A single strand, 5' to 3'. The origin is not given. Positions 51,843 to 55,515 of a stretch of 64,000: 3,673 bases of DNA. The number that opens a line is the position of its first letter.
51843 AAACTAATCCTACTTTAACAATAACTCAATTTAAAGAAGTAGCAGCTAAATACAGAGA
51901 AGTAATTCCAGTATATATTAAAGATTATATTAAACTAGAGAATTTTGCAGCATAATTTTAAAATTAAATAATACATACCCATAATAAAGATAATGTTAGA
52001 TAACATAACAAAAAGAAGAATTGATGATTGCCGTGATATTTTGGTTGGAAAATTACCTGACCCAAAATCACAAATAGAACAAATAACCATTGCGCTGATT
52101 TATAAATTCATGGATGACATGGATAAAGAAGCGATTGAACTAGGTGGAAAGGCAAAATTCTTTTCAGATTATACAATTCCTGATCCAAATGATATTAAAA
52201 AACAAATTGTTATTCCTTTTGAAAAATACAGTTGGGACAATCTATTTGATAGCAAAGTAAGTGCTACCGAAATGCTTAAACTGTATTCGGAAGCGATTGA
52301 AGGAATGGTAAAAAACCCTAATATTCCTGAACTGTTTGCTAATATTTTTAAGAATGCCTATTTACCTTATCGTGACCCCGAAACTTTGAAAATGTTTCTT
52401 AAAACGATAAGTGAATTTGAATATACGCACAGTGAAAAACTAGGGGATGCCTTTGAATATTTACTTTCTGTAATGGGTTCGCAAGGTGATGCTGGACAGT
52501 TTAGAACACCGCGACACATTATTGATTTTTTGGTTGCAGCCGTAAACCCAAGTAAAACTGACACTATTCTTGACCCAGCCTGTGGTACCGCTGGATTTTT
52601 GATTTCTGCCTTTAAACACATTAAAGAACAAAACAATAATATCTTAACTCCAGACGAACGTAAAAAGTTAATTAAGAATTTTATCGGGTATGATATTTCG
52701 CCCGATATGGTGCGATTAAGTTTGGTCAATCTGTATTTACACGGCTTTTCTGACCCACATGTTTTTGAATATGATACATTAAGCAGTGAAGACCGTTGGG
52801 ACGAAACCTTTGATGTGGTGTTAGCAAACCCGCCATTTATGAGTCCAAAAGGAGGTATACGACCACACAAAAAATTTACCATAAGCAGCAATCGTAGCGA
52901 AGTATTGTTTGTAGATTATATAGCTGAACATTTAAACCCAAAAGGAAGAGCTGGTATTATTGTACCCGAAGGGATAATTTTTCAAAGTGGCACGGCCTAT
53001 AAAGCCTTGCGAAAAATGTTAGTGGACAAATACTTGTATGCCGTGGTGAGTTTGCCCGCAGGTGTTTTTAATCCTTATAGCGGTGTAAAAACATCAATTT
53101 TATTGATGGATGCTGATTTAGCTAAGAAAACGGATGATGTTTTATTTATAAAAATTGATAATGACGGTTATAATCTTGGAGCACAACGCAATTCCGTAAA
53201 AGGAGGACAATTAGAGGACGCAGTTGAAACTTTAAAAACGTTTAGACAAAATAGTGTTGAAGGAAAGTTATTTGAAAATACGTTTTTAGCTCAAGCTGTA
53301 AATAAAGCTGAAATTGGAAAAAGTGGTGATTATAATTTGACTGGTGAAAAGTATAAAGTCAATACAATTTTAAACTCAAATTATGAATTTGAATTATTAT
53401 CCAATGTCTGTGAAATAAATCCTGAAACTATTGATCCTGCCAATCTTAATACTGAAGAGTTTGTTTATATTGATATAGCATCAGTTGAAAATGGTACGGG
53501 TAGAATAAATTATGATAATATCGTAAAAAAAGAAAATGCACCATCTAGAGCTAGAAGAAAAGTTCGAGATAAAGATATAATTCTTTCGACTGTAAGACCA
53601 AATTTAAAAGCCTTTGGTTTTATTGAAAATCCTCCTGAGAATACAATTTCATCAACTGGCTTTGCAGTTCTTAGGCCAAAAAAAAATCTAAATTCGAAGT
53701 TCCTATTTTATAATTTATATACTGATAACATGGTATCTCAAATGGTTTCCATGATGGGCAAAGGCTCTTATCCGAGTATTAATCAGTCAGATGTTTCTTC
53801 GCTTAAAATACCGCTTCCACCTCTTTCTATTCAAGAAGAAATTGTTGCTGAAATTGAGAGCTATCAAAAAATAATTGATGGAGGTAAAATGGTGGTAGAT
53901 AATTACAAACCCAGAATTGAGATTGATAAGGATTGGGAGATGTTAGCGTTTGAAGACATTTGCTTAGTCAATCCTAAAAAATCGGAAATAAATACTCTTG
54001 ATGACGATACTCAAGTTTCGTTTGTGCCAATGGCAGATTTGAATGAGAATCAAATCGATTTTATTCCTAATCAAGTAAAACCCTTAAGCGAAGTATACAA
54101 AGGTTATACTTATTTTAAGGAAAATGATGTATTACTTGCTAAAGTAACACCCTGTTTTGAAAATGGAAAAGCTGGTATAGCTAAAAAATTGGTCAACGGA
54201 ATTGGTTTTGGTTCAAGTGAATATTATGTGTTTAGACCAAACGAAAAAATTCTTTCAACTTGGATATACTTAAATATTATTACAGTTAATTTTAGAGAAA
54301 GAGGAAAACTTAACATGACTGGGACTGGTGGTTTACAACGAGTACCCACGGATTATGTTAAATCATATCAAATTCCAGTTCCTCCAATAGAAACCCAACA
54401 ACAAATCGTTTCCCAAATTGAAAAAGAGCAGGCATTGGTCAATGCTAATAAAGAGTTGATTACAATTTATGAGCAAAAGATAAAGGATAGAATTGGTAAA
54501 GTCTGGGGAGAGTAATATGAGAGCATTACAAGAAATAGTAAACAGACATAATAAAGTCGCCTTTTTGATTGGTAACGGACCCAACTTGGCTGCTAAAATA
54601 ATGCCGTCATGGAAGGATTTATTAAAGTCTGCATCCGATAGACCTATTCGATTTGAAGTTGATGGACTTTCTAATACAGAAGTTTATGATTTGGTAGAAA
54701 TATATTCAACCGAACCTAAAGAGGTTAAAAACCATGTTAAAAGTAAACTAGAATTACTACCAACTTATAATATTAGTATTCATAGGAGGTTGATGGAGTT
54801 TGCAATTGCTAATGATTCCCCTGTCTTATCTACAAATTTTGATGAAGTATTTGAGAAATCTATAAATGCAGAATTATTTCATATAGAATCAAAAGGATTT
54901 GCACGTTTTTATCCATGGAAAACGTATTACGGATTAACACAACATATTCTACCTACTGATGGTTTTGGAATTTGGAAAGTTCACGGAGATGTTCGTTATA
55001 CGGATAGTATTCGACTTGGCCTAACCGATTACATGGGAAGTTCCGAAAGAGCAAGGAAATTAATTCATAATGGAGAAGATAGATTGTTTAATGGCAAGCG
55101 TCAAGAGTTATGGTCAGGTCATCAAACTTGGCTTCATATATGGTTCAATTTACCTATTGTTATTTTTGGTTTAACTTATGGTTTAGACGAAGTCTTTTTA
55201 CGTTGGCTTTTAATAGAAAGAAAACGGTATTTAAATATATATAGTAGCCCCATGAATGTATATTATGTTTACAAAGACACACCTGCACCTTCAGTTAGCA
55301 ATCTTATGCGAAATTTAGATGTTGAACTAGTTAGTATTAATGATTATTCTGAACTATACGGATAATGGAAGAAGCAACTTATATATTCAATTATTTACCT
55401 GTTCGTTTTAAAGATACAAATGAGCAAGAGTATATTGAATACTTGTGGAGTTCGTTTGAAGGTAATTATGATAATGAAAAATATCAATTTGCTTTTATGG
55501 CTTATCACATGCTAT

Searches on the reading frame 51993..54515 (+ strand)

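Call 9: search_protein_families(library=pfam, proteins=[window:51993-54515:+], max_evalue=0.01)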
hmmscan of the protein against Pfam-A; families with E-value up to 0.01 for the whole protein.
window:51993-54515:+ (840 aa): 7 families
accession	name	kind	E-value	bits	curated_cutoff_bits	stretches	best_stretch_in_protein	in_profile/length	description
PF02384.22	N6_Mtase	-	6.3e-54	183.8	20.4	1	148-455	4-303/311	N-6 DNA Methylase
PF01420.25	Methylase_S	-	3e-25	89.8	22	2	462-627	2-155/168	Type I restriction modification DNA specificity domain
PF07669.17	Eco57I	-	4.1e-09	37.2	25.3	1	234-354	69-165/171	Eco57I restriction-modification methylase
PF01170.24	UPF0020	-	2.2e-06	27.9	22.3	1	180-330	20-172/197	RMKL-like, methyltransferase domain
PF13847.12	Methyltransf_31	-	2.3e-05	24.6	27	1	188-280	3-82/145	Methyltransferase domain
PF20473.4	MmeI_Mtase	-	0.00012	21.8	27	1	191-243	22-78/259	MmeI, DNA-methyltransferase domain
PF05175.20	MTS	-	0.0073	16.4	23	0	231-286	59-112/170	Methyltransferase small domain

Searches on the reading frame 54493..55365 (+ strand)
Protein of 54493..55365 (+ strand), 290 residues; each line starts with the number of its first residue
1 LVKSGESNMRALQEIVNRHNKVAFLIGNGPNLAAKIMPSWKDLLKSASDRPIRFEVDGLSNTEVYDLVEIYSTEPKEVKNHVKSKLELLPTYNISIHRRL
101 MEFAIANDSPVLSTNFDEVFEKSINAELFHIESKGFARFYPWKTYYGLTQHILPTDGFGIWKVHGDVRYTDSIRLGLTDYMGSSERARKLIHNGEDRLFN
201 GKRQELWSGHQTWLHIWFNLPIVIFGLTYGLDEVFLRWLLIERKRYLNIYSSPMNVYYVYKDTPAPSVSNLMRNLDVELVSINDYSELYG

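Call 9: search_protein_families(library=pfam, proteins=[window:54493-55365:+], max_evalue=0.01)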
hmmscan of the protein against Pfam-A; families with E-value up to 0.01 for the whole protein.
window:54493-55365:+ (290 aa): 1 family
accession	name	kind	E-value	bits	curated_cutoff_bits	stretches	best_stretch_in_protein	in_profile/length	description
PF13289.12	SIR2_2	-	7.1e-05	23.4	24.5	1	111-185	3-68/141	SIR2-like domain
